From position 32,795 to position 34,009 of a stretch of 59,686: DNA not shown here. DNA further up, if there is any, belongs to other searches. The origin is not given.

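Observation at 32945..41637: Archaeal-style mevalonate operon in a bacterium, apparently missing a canonical second kinase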

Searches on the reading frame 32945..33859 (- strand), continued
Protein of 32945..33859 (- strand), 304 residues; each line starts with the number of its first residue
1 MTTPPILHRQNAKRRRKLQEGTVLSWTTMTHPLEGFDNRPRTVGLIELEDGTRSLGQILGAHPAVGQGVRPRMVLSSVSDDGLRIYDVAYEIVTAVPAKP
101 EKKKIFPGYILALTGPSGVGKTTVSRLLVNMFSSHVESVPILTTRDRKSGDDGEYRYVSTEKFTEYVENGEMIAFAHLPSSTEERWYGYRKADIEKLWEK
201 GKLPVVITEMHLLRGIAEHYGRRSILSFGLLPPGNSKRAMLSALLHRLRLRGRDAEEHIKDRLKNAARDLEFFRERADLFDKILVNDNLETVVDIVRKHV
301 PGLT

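Call 31: search_solved_structures(query=window:32945-33859:-, max_evalue=0.001, show_alignments=3)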
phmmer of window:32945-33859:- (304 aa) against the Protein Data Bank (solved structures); distinct sequences matched with E-value up to 0.001: 27.
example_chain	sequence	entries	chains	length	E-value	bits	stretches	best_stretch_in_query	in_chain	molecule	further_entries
3lnc_A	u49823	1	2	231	1.1e-13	54.4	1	107-296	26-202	Guanylate kinase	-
7n6g_6M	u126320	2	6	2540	4.6e-13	52.4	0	107-146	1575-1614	FAP42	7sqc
4f4j_A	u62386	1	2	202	2.8e-12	49.9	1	111-292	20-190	Guanylate kinase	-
7luy_A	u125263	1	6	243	3.8e-12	49.4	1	102-297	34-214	Guanylate kinase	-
1gky_A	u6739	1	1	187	1.4e-11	47.6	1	111-292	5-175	GUANYLATE KINASE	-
1ex6_A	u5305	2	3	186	1.4e-11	47.6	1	112-292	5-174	GUANYLATE KINASE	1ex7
1lvg_A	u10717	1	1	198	1.6e-10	44.1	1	112-293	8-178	Guanylate kinase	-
9jae_A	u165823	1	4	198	3.4e-10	43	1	112-292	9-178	Guanylate kinase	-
6nui_A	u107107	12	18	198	1.6e-09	40.8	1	112-292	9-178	Guanylate kinase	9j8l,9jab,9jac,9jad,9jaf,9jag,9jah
8pts_A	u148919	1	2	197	1.6e-09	40.8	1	112-292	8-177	Guanylate kinase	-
4qrh_A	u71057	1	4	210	2.8e-08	36.7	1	108-293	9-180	Guanylate kinase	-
2j41_A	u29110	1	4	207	2.8e-08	36.7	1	108-293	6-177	GUANYLATE KINASE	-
1z6g_A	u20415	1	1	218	4.5e-08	36.1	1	109-291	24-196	guanylate kinase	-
3tr0_A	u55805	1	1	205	6.8e-08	35.5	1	111-294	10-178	Guanylate kinase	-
6wct_A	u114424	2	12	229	1.5e-07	34.4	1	95-294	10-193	Guanylate kinase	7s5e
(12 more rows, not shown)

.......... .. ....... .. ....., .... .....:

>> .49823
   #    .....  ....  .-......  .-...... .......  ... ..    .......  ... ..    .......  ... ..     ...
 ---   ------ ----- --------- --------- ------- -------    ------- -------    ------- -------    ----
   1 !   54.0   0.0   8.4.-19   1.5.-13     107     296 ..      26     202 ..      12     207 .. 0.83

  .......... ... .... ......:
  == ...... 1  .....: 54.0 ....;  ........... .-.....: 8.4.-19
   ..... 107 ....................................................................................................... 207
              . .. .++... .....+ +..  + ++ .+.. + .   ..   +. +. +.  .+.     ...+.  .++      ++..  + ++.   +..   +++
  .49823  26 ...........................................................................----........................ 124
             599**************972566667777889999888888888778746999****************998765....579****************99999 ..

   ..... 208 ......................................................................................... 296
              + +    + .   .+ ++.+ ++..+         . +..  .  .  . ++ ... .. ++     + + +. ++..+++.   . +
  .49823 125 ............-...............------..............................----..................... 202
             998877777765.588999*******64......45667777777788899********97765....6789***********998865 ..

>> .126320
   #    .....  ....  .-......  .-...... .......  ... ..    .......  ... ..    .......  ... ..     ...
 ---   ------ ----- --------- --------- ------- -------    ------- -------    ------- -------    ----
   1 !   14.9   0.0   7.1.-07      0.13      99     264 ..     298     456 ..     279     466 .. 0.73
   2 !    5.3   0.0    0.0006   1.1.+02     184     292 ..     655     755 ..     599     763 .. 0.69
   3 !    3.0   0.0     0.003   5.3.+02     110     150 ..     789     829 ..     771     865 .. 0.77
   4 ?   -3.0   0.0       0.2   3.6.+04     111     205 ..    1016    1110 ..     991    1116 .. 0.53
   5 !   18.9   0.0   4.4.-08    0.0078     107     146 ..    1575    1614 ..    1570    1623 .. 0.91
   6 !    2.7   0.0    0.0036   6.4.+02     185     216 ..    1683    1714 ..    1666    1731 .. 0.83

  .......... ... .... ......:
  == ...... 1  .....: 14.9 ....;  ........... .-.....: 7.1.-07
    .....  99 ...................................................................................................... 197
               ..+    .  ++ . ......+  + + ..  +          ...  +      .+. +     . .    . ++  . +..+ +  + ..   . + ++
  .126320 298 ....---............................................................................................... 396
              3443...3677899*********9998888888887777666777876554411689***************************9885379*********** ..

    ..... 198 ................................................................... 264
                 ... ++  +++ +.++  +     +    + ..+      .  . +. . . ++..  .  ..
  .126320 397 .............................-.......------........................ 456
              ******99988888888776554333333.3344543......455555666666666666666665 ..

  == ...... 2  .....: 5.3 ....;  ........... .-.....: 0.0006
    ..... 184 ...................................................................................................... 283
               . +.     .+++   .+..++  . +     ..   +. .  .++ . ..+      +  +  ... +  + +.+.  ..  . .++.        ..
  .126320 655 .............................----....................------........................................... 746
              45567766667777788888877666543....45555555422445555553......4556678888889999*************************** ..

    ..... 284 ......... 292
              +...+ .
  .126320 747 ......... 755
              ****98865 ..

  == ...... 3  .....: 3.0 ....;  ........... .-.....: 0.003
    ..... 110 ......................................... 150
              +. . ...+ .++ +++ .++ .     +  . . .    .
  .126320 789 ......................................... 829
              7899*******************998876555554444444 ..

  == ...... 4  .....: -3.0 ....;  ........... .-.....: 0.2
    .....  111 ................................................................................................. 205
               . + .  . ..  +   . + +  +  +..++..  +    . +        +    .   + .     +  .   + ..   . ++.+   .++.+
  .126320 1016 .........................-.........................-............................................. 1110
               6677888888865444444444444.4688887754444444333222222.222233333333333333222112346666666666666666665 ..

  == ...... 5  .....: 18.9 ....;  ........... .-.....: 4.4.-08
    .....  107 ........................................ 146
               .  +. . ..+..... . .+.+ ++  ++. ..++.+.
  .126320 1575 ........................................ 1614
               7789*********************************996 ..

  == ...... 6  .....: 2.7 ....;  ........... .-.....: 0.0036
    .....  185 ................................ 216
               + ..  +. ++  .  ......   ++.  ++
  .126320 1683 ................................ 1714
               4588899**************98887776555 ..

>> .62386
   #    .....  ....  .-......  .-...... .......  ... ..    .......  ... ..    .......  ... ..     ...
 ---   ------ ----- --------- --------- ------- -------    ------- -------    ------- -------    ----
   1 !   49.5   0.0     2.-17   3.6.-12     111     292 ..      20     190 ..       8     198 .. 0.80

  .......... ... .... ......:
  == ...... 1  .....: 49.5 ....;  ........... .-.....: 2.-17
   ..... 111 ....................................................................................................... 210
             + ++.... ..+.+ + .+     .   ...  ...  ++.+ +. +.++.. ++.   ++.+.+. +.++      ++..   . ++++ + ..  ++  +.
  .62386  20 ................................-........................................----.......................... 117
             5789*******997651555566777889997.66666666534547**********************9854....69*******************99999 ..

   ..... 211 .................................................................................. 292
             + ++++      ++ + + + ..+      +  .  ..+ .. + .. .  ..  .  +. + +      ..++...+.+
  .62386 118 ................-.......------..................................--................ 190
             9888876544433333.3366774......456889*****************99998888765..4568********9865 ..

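Call 49: find_related_loci(query=A3, collection=genome_contigs, flank=10000)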
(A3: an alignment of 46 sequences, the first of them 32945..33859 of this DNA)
Query A3 (304 aa) in genome_contigs; peptide patterns used: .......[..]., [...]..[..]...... (x = any residue, [..] = any of these).
600 stretches matched a pattern (row limit reached: there are more); 137 encode a relative of the query (tblastn E <= 1e-3); the best 80 are kept; 80 distinct loci.
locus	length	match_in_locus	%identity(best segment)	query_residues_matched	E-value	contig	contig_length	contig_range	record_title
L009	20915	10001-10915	56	1-302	3e-114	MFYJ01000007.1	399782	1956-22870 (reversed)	MAG: Candidatus Peribacteria bacterium RIFOXYB1_FULL_54_35 rifoxyb1_full_scaffold_25, whole genome shotgun sequence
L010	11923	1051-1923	59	1-293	2e-112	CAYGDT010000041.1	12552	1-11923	MAG TPA_asm: uncultured Candidatus Peribacteria bacterium isolate ERP113451_co3_32 genome assembly, contig: NODE_4041_le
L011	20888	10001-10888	49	5-300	9e-90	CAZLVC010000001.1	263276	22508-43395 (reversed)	MAG TPA_asm: uncultured Candidatus Peribacteria bacterium isolate SRP150892_co2_147 genome assembly, contig: NODE_17_len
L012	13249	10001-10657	30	75-302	1e-18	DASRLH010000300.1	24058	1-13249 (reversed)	MAG TPA_asm: Tepidisphaeraceae bacterium isolate SMAG_U10183 k141_645597, whole genome shotgun sequence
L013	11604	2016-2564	28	108-302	3e-18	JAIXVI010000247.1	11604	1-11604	MAG: Planctomycetaceae bacterium isolate D1_MAG_00057 pond_D1_MAG_00057_000000000204, whole genome shotgun sequence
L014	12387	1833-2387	28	106-302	5e-17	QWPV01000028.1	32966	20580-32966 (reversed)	MAG: Planctomycetota bacterium isolate ZH-13MAY13-plancto70 Z130513-80m70-c28, whole genome shotgun sequence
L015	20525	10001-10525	30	108-294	3e-16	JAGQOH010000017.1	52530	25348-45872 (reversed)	MAG: Phycisphaerales bacterium isolate HKST-UBA09 NODE_17_length_52530_cov_4.359941, whole genome shotgun sequence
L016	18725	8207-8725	31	109-296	3e-16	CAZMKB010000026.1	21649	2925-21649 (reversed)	MAG TPA_asm: uncultured Gemmatimonadota bacterium isolate SRP141376_co1_256 genome assembly, contig: NODE_5222_length_21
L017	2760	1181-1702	31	108-293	3e-15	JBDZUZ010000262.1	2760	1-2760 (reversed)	MAG: Planctomycetaceae bacterium isolate PE_seawater31 NODE_10948_length_2760, whole genome shotgun sequence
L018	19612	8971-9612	33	64-294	6e-15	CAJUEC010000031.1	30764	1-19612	MAG TPA_asm: uncultured Oscillospiraceae bacterium isolate MGBC116682 genome assembly, contig: MGBC116682.31, whole geno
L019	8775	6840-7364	30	107-294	7e-15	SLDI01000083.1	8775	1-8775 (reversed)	MAG: Phycisphaeraceae bacterium isolate CSSed162cmB_538 CSSed16-2cmB-32929, whole genome shotgun sequence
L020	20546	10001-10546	28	108-303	2e-14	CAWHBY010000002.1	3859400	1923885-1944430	MAG: uncultured Phycisphaerae bacterium isolate MFD00905.bin.1.20 genome assembly, contig: contig_19850, whole genome sh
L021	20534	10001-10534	27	102-293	8e-14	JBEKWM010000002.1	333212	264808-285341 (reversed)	MAG: Sedimentisphaerales bacterium isolate SPRUCE 628 SPRUCE_628_2, whole genome shotgun sequence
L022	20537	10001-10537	30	102-293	1e-13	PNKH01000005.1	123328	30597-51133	MAG: Isosphaera sp. isolate PR.3.33 PR_1000021_123328, whole genome shotgun sequence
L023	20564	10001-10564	29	100-290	5e-13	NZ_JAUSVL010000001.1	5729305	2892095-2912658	Oligosphaera ethanolica strain DSM 24202 Ga0449375_01, whole genome shotgun sequence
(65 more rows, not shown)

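Call 52: predict_structure(alignment_id=A3)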
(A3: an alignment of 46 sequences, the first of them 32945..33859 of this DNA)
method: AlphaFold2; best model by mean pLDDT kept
length: 304 residues; sequences in the alignment: 46
mean_pLDDT: 84.7   pTM: 0.60
mean pLDDT of the five models: 84.7, 84.2, 83.0, 82.8, 82.1
residues with pLDDT >= 90: 104; 70-90: 180; 50-70: 16; < 50: 4
segments of 3 or more residues with pLDDT < 50: 98-100
pLDDT, mean of each block of 10 residues (from residue 1): 70 86 91 70 92 90 89 84 85 65 68 88 90 91 86 86 93 87 85 92 90 88 89 88 87 79 85 82 80 85 75
secondary structure, 60 per line:
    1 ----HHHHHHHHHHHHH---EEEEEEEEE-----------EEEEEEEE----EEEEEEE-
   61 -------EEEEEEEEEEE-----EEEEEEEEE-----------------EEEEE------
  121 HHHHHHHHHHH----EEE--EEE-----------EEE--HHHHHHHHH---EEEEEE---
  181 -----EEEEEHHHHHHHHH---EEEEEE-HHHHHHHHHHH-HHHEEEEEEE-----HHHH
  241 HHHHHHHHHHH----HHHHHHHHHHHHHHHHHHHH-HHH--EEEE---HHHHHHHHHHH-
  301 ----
elements in order: H5-17 E21-29 E41-48 E53-59 E68-78 E84-92 E110-114 H121-131 E136-138 E141-143 E155-157 H160-168 E172-177 E186-190 H191-199 E203-208 H210-220 E225-231 H237-251 H256-275 E282-285 H289-299

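Call 55: fold_search(model_id=the predicted structure, library=pdb)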
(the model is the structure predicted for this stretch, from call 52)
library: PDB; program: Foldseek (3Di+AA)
matches with E <= 10: 1495; with E <= 0.001: 161
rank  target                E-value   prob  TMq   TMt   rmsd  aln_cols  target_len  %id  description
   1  1gky                  5.7e-16  1.00  0.54  0.85   2.6       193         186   24  REFINED STRUCTURE OF THE COMPLEX BETWEEN GUANYLATE KINASE AND ITS SUBSTRATE GMP AT 2.0 ANGSTROMS RESOLUTION (released 1994-01-31)
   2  8pts_A                6.5e-16  1.00  0.50  0.74   4.3       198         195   25  human GUK1 in complex with compound AT8001 (released 2024-07-24)
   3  9jaf_A                2.0e-15  1.00  0.56  0.85   2.2       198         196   25  GMPK in complex with GMP and sulfate (released 2025-09-03)
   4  8pts_B                2.7e-15  1.00  0.49  0.74   4.5       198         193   26  human GUK1 in complex with compound AT8001 (released 2024-07-24)
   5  9jai_B                3.5e-15  1.00  0.52  0.82   2.6       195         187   25  GMPK in complex with GMP and ADP (released 2025-09-03)
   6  9jae_A                5.6e-15  1.00  0.42  0.62   6.3       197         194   25  GMPK(S37P mutant) (released 2025-09-03)
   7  9jaf_B                7.6e-15  1.00  0.54  0.84   2.3       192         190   26  GMPK in complex with GMP and sulfate (released 2025-09-03)
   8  6wct_D                1.0e-14  1.00  0.50  0.71   3.1       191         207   25  Crystal structure of a guanylate kinase from Stenotrophomonas maltophilia K279a bound to guanosine-5'-monophosphate (released 2020-04-08)
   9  9jai_A                1.2e-14  1.00  0.54  0.84   2.4       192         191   25  GMPK in complex with GMP and ADP (released 2025-09-03)
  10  9lo3                  1.4e-14  1.00  0.53  0.81   2.4       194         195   25  Transition state analogue(GMPK in complex with GMP, ADP, Mg2+ and AlF4- at 277 K) (released 2025-09-10)
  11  4f4j_A                1.4e-14  1.00  0.43  0.65   6.0       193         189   24  Conversion of the enzyme guanylate kinase into a mitotic spindle orienting protein by a single mutation that inhibits  (released 2012-06-13)
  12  8egl_A                1.8e-14  1.00  0.54  0.80   2.1       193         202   24  Crystal Structure of Guanylate kinase from Pseudomonas aeruginosa PAO1 in complex with GMP and ADP (released 2022-09-28)
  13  8egl_C                1.8e-14  1.00  0.54  0.79   2.0       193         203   24  Crystal Structure of Guanylate kinase from Pseudomonas aeruginosa PAO1 in complex with GMP and ADP (released 2022-09-28)
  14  9jac                  2.0e-14  1.00  0.53  0.81   2.4       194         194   25  GMPK in complex with GMP (released 2025-09-03)
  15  7luy_C                2.0e-14  1.00  0.53  0.77   2.3       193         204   25  Crystal Structure of guanylate kinase from Bartonella henselae str. Houston-1 (released 2021-03-17)
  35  9jae_C                1.0e-13  1.00  0.45  0.67   5.9       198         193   25  GMPK(S37P mutant) (released 2025-09-03)
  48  9jae_B                2.8e-13  1.00  0.42  0.64   6.2       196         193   24  GMPK(S37P mutant) (released 2025-09-03)
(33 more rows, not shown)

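Call 80: find_homologous_proteins(query=L006:33-1322:-, max_evalue=1e-50)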
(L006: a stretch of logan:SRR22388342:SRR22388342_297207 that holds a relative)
Query L006:33-1322:- (429 aa): 8000 proteins with E <= 1e-50 among 8000 candidates; the best 120 are listed.
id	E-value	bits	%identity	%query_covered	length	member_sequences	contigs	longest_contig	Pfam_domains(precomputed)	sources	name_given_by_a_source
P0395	3.3e-276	933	100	100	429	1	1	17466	PF03952.22,PF00113.29,PF07476.18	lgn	-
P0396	3.1e-238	808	87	99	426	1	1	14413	PF03952.22,PF00113.29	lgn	-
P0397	3.7e-223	759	81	99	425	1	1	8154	PF03952.22,PF00113.29,PF07476.18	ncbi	-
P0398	2.8e-221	752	80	99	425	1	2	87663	PF03952.22,PF00113.29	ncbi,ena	-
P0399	1.8e-220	750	79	99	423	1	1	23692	PF03952.22,PF00113.29,PF07476.18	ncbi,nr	ncbi:MAG: phosphopyruvate hydratase [Candidatus Peribacteraceae bacterium]|nr:phosphopyruvate hydrat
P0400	1.6e-218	743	81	99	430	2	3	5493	PF03952.22,PF00113.29,PF07476.18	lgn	-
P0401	1.4e-214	730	78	99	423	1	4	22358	PF03952.22,PF00113.29,PF07476.18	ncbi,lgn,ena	-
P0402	1.1e-213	727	78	99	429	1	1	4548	PF03952.22,PF00113.29,PF07476.18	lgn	-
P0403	2.5e-205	700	75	99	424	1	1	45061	PF03952.22,PF00113.29,PF07476.18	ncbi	-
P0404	7.5e-205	698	75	99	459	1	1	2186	PF03952.22,PF00113.29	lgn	-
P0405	1.3e-203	694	75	99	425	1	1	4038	PF03952.22,PF00113.29,PF07476.18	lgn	-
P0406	2.2e-202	690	75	99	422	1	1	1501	PF03952.22,PF00113.29,PF07476.18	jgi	jgi:enolase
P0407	5.3e-202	689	81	89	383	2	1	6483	PF03952.22,PF00113.29,PF07476.18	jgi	-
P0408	7.2e-200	682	73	99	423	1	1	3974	PF03952.22,PF00113.29,PF07476.18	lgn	-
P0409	1.2e-199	681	74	98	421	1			PF03952.22,PF00113.29,PF07476.18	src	-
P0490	1.2e-184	632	69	99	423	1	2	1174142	PF03952.22,PF00113.29,PF07476.18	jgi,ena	-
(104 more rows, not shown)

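Call 81: find_encoding_contigs(protein=P0398, flank=10000, max_places=1)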
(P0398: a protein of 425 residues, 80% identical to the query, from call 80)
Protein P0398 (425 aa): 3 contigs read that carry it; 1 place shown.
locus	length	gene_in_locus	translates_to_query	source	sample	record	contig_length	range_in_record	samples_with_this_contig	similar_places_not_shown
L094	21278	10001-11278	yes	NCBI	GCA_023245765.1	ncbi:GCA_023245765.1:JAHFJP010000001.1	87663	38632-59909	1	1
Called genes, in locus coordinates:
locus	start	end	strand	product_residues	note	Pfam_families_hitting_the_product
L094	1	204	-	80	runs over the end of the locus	PF05016:ParE_toxin (weak), PF06769:YoeB_toxin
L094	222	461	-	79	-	PF02604:PhdYeFM_antitox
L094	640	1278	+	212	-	PF00156:Pribosyltran (weak)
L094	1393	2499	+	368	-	PF02163:Peptidase_M50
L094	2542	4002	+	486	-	PF11638:DnaA_N (weak), PF01695:IstB_IS21, PF03969:AFG1_ATPase (faint), PF00308:Bac_DnaA, PF00004:AAA (faint), PF08299:Bac_DnaA_C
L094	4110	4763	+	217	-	-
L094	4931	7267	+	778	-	PF04073:tRNA_edit, PF07973:tRNA_SAD, PF00587:tRNA-synt_2b, PF03129:HGTP_anticodon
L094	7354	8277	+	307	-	PF01790:LGT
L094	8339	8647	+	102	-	PF13396:PLDc_N (weak)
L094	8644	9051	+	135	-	-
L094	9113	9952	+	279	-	-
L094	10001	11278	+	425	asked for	PF03952:Enolase_N, PF00113:Enolase_C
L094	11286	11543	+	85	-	PF15919:HicB_lk_antitox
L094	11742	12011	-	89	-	-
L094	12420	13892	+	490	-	-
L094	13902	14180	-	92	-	PF05016:ParE_toxin (weak)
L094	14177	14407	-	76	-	-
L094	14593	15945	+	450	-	PF01368:DHH, PF02272:DHHA1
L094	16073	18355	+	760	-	PF04760:IF2_N, PF00009:GTP_EFTU, PF01926:MMR_HSR1, PF22042:EF-G_D2, PF11987:IF-2, PF14578:GTP_EFTU_D4 (weak)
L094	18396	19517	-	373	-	-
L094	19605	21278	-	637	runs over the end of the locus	-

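Call 82: find_encoding_contigs(protein=P0490, flank=10000, max_places=1)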
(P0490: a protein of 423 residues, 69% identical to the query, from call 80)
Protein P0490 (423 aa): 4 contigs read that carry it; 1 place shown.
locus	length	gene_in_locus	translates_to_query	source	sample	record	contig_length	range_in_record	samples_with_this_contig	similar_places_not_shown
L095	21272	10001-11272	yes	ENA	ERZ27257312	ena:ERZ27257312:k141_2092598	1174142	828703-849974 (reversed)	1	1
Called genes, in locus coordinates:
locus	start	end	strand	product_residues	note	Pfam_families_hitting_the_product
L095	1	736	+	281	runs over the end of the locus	-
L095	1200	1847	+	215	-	PF00156:Pribosyltran (weak)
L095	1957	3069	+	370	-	PF02163:Peptidase_M50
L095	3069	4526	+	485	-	PF11638:DnaA_N (weak), PF03969:AFG1_ATPase (faint), PF00308:Bac_DnaA, PF00004:AAA (weak), PF01695:IstB_IS21, PF08299:Bac_DnaA_C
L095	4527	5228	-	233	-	-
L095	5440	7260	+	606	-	PF07973:tRNA_SAD, PF00587:tRNA-synt_2b, PF03129:HGTP_anticodon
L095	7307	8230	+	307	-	PF01790:LGT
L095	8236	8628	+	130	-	-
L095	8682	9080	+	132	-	-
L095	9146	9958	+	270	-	-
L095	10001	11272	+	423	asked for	PF03952:Enolase_N, PF00113:Enolase_C, PF07476:MAAL_C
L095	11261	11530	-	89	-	-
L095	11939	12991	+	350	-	-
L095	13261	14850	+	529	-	-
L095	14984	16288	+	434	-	PF01368:DHH, PF02272:DHHA1 (weak)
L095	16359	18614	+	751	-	PF04760:IF2_N, PF00009:GTP_EFTU, PF00071:Ras, PF01926:MMR_HSR1, PF22042:EF-G_D2, PF11987:IF-2, PF14578:GTP_EFTU_D4 (weak)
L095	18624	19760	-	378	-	-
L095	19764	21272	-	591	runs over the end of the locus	-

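Call 83: search_protein_families(library=pfam, proteins=[L094:12420-13892:+, L095:13261-14850:+, L095:11939-12991:+], max_evalue=1)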
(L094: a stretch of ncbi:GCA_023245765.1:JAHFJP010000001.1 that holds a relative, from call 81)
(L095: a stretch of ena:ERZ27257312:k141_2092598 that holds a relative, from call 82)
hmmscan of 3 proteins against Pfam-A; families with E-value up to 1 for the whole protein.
L094:12420-13892:+ (490 aa): 0 families

L095:13261-14850:+ (529 aa): 1 family
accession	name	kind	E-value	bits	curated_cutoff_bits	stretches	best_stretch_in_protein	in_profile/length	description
PF10925.13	DUF2680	-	0.04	14.5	25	1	186-224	11-49/57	Protein of unknown function (DUF2680)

L095:11939-12991:+ (350 aa): 3 families
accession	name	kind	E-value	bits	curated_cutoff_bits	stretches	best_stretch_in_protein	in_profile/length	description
PF05816.16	TelA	-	0.0046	16.5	30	1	8-109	39-148/332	Toxic anion resistance protein (TelA)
PF09325.15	Vps5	-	0.025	14.6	27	0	68-123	34-88/236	Vps5 C terminal like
PF13851.11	GAS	-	0.1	12.4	32.3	1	9-91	46-128/200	Growth-arrest specific micro-tubule binding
